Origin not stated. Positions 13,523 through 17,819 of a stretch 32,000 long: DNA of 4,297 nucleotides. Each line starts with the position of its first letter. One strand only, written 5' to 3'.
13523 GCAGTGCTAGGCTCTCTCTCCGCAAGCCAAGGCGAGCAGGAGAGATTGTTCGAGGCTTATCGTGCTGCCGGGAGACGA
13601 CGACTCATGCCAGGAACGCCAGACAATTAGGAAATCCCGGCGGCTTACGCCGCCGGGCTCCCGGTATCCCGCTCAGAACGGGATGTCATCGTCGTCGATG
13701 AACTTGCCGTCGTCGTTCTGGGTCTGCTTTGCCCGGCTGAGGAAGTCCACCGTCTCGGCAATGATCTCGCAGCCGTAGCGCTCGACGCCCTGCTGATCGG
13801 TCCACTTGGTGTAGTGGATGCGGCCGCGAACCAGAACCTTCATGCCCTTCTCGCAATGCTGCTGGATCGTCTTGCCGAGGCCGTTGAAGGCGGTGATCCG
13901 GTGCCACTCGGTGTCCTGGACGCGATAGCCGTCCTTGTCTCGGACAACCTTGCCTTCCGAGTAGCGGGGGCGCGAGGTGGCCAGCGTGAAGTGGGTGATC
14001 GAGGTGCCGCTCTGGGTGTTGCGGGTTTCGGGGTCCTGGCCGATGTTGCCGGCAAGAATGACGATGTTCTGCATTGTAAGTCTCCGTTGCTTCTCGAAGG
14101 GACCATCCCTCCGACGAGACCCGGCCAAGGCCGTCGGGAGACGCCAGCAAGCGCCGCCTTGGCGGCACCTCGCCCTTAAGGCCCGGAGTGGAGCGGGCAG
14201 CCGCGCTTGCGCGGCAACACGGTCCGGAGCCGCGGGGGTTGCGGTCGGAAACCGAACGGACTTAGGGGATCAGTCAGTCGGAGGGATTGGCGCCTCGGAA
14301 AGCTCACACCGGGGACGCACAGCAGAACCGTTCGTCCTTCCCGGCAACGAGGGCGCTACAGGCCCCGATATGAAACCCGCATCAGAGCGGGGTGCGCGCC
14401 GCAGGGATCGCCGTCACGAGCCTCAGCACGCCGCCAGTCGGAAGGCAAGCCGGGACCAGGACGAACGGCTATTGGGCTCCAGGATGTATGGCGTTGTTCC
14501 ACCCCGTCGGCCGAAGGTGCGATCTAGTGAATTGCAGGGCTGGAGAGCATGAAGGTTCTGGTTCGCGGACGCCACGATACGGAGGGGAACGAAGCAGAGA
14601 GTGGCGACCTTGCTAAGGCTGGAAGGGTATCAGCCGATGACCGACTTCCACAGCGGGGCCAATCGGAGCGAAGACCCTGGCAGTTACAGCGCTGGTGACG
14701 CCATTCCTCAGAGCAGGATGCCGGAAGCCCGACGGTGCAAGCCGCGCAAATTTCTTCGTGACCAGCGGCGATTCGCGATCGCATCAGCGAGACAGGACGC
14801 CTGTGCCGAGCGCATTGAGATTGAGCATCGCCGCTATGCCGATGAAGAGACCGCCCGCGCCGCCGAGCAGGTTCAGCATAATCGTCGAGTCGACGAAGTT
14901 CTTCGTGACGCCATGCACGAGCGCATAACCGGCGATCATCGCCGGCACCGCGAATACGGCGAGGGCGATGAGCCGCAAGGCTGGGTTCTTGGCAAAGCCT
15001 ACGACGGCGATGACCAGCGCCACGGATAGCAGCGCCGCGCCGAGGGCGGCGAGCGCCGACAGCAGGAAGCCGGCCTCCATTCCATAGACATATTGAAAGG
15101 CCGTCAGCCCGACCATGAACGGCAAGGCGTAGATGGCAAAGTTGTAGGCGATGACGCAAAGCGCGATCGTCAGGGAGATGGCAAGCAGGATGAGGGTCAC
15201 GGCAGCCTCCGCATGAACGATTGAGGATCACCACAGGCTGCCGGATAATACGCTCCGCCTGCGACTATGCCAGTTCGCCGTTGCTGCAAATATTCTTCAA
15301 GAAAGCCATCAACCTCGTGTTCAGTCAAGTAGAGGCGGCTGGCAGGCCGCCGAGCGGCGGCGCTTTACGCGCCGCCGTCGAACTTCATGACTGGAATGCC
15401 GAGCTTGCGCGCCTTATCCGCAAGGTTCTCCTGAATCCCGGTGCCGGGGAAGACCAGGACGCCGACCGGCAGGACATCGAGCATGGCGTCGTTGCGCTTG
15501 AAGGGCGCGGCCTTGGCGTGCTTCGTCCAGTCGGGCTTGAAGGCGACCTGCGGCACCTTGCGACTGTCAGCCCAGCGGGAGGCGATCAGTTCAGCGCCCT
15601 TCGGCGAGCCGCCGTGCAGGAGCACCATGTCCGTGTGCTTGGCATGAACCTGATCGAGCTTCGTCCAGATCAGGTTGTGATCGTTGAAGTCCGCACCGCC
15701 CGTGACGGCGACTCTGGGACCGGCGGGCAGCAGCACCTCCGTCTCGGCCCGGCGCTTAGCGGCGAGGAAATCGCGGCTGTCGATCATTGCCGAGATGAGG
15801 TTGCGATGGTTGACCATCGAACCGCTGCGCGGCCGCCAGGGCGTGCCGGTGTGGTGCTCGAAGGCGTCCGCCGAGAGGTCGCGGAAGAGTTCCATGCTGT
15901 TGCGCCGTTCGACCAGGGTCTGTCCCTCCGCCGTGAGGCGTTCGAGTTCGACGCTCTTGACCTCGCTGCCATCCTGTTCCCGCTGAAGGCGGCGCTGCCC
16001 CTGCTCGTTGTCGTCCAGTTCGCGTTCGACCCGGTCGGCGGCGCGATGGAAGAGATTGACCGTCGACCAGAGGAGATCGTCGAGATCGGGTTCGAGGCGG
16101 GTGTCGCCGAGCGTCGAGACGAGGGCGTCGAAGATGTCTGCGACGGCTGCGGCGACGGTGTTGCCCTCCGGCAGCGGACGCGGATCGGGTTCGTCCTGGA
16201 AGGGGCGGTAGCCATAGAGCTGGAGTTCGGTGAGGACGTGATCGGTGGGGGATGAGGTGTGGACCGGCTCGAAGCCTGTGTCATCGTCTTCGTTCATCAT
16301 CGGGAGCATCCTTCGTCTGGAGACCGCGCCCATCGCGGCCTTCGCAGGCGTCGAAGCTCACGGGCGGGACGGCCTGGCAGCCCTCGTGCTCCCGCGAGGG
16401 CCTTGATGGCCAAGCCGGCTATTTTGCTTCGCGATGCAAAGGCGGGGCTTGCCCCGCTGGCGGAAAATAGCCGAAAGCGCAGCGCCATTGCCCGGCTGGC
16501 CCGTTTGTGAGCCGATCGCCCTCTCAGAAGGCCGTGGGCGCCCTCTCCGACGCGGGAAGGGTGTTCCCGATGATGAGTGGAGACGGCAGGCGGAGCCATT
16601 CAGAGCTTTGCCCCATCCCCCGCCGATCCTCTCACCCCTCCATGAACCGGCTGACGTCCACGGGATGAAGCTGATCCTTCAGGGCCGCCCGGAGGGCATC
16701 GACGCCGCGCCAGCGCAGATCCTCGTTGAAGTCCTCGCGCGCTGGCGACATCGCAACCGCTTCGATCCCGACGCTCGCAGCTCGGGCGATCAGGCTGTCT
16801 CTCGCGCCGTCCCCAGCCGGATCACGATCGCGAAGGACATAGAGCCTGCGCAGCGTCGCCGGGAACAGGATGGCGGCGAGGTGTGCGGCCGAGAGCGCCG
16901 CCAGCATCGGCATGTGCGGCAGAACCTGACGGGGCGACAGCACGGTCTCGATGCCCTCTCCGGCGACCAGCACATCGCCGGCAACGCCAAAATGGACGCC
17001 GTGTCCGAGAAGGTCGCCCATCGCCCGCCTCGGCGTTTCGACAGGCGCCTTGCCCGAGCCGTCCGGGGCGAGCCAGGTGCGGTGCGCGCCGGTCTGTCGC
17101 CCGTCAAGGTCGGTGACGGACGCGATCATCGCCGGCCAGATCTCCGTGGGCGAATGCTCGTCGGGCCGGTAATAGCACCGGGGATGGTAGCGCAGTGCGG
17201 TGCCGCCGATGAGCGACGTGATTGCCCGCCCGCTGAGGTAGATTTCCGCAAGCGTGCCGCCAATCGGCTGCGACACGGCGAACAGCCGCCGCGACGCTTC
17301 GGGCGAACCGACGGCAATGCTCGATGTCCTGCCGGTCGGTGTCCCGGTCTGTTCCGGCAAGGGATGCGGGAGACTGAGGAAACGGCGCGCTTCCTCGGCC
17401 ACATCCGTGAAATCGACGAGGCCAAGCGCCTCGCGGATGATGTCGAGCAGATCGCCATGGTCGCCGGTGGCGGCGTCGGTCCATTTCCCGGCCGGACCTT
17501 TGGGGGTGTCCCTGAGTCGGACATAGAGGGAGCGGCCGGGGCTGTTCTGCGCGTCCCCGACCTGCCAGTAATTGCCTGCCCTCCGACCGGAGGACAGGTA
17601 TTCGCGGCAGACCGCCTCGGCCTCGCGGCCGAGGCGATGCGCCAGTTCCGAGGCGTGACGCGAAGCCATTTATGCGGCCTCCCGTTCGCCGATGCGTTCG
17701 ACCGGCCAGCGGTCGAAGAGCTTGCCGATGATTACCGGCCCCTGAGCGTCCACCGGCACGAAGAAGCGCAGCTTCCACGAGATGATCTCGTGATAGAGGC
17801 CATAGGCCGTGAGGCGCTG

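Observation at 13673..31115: An 18-kb leading-region-like island with uniform orientation toward the relaxase/oriT and many uncharacterised small genes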

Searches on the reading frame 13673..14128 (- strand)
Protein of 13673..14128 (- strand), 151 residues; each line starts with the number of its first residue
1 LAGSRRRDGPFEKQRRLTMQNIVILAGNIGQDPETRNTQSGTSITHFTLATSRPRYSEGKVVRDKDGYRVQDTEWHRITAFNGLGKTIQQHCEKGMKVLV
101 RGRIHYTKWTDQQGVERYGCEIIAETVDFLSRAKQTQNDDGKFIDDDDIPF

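Call 5: search_protein_families(library=pfam, proteins=[window:13673-14128:-], max_evalue=0.01)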
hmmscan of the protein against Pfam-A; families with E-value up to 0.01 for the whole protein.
window:13673-14128:- (151 aa): 1 family
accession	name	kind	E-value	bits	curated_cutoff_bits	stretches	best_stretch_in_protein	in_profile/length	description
PF00436.31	SSB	-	6.3e-29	100.5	26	1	21-130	2-104/104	Single-strand binding protein family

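Call 100: search_protein_families(library=pfam, proteins=[window:13673-14074:-], max_evalue=1)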
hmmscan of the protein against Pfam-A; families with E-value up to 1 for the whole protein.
window:13673-14074:- (133 aa): 2 families
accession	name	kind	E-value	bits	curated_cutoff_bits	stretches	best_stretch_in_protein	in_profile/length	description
PF00436.31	SSB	-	4.2e-29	101.1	26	1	3-112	2-104/104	Single-strand binding protein family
PF13742.12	tRNA_anti_2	-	0.12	13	27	1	59-88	51-80/95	OB-fold nucleic acid binding domain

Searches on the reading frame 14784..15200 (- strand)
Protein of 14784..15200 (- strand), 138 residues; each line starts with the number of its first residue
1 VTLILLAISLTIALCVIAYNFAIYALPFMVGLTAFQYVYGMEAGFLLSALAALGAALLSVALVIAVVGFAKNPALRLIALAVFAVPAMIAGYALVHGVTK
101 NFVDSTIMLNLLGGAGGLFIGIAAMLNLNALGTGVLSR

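Call 5: search_protein_families(library=pfam, proteins=[window:14784-15200:-], max_evalue=0.01)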
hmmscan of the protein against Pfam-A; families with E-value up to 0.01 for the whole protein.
window:14784-15200:- (138 aa): 0 families

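Call 14: list_cluster_members(proteins=[window:14784-15200:-, window:22174-22818:-, window:22811-23227:-, window:23302-23505:-, window:23439-23906:-, window:23979-24536:-, window:24732-24896:-, window:30858-31115:-, window:28805-29749:-, window:15365-16333:-])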
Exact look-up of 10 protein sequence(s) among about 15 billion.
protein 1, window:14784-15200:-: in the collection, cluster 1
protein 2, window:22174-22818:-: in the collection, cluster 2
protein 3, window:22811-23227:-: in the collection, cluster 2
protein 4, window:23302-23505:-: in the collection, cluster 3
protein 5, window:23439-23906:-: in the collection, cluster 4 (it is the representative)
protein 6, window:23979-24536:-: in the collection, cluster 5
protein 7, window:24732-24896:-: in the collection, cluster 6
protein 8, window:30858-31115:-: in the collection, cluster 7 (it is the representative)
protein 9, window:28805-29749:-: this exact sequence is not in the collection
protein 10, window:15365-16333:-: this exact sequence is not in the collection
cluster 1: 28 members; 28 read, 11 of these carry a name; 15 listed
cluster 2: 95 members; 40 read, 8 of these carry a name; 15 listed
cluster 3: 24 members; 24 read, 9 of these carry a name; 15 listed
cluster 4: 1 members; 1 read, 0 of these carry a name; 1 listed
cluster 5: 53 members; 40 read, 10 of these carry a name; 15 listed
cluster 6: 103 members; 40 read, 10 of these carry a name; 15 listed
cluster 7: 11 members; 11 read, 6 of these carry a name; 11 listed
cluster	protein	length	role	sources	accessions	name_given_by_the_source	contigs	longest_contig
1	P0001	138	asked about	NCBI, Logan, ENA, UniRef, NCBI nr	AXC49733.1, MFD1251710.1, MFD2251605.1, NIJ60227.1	hypothetical protein DRW48_08560 [Paracoccus suum] | Uncharacterized protein n=3 Tax=Alphaproteobacteria TaxID=28211 RepID=A0A344PK28_9RHOB | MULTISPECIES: hypothetical protein [Alphaproteobacteria]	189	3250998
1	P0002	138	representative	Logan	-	-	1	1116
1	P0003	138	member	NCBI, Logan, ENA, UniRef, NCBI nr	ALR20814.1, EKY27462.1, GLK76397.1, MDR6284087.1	hypothetical protein GCM10008171_16510 [Methylopila jiangsuensis] | Uncharacterized protein n=2 Tax=Alphaproteobacteria TaxID=28211 RepID=A0A9W6JFQ0_9HYPH | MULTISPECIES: hypothetical protein [Alphaproteobacteria]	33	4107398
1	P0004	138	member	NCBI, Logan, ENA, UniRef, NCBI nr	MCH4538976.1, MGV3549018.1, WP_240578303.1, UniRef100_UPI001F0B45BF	hypothetical protein [Ochrobactrum sp. A-1] | hypothetical protein n=1 Tax=Ochrobactrum sp. A-1 TaxID=2920940 RepID=UPI001F0B45BF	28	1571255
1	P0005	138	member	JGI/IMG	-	hypothetical protein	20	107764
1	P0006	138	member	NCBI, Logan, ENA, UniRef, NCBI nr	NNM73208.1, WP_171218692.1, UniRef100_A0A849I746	hypothetical protein [Enterovirga aerilata] | Uncharacterized protein n=1 Tax=Enterovirga aerilata TaxID=2730920 RepID=A0A849I746_9HYPH | hypothetical protein [Enterovirga sp. DB1703]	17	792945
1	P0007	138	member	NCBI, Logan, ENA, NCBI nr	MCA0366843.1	MAG: hypothetical protein LCH57_02115 [Proteobacteria bacterium] | hypothetical protein [Pseudomonadota bacterium]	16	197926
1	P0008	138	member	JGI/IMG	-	hypothetical protein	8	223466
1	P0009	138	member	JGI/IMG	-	hypothetical protein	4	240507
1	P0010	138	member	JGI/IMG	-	hypothetical protein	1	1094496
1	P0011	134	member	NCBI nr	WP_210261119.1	hypothetical protein [Enterovirga sp. DB1703]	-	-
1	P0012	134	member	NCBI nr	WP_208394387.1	hypothetical protein [Pseudochelatococcus lubricantis]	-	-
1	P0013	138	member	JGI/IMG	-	-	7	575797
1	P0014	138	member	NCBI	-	-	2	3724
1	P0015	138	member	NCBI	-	-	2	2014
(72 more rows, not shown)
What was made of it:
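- Exact protein matches to Paracoccus suum locus tags DRW48_08560-08625 (call 14).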

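Call 15: search_protein_families(library=ncbifam, proteins=[window:14784-15200:-], max_evalue=0.1)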
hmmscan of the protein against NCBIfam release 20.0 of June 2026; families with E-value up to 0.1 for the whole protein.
window:14784-15200:- (138 aa): 0 families

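Call 36: search_protein_families(library=phrogs, proteins=[window:14784-15200:-], max_evalue=0.01)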
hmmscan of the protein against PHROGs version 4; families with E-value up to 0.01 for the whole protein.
window:14784-15200:- (138 aa): 0 families

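Call 97: search_protein_families(library=padloc, proteins=[window:14784-15200:-], max_evalue=0.001)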
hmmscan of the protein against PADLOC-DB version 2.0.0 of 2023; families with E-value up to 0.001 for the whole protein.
window:14784-15200:- (138 aa): 0 families

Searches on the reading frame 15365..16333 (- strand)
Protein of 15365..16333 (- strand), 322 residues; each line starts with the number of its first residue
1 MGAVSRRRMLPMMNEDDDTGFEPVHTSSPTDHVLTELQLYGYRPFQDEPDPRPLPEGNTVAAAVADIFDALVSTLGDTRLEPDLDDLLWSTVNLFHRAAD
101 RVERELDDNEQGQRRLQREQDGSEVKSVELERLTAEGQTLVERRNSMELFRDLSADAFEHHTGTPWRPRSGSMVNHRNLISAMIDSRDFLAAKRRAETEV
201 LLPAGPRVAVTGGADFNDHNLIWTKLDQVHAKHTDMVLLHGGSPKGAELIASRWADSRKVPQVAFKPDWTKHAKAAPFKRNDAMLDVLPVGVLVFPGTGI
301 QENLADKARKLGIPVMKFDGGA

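Call 5: search_protein_families(library=pfam, proteins=[window:15365-16333:-], max_evalue=0.01)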
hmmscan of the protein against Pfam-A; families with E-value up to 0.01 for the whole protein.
window:15365-16333:- (322 aa): 1 family
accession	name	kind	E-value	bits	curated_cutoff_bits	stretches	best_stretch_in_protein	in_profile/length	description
PF10686.14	YAcAr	-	3.1e-32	110.6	28.2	1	206-272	1-66/66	YspA, cpYpsA-related SLOG family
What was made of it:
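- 15365..16333 (-): DUF2493 / YAcAr SLOG-family protein. Call 5 (E = 3e-32).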

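Call 36: search_protein_families(library=phrogs, proteins=[window:15365-16333:-], max_evalue=0.01)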
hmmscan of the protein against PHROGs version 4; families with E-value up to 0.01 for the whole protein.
window:15365-16333:- (322 aa): 2 families
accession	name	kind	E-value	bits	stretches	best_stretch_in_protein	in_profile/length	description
phrog_289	-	other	2.2e-17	64.1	1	195-319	12-139/500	GTP-binding domain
phrog_16939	-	unknown function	2.4e-08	34.5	1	207-285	2-86/330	-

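Call 97: search_protein_families(library=padloc, proteins=[window:15365-16333:-], max_evalue=0.001)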
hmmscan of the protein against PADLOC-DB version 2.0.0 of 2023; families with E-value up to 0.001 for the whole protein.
window:15365-16333:- (322 aa): 0 families

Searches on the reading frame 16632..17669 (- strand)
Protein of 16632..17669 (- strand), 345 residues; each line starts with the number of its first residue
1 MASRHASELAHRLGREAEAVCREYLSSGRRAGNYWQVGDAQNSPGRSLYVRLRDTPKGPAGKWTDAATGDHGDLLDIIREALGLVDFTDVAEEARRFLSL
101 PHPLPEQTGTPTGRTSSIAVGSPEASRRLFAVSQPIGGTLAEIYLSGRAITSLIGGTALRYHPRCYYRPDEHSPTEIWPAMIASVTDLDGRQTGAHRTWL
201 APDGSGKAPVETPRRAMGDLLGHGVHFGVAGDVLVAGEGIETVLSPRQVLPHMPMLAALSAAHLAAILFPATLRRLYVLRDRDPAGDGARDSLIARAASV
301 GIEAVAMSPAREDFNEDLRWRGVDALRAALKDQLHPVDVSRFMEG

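Call 5: search_protein_families(library=pfam, proteins=[window:16632-17669:-], max_evalue=0.01)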
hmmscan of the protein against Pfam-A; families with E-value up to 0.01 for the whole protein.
window:16632-17669:- (345 aa): 2 families
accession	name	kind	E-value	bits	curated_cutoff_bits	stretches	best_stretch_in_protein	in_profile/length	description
PF23639.1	DUF7146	-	1.1e-36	125.8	27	1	122-227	3-105/105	Domain of unknown function (DUF7146)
PF13362.12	Toprim_3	-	1.1e-18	67.9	27.2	1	234-322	2-93/95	Toprim domain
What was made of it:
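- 16632..17669 (-): DUF7146 plus Toprim_3 protein (primase-like). Call 5.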
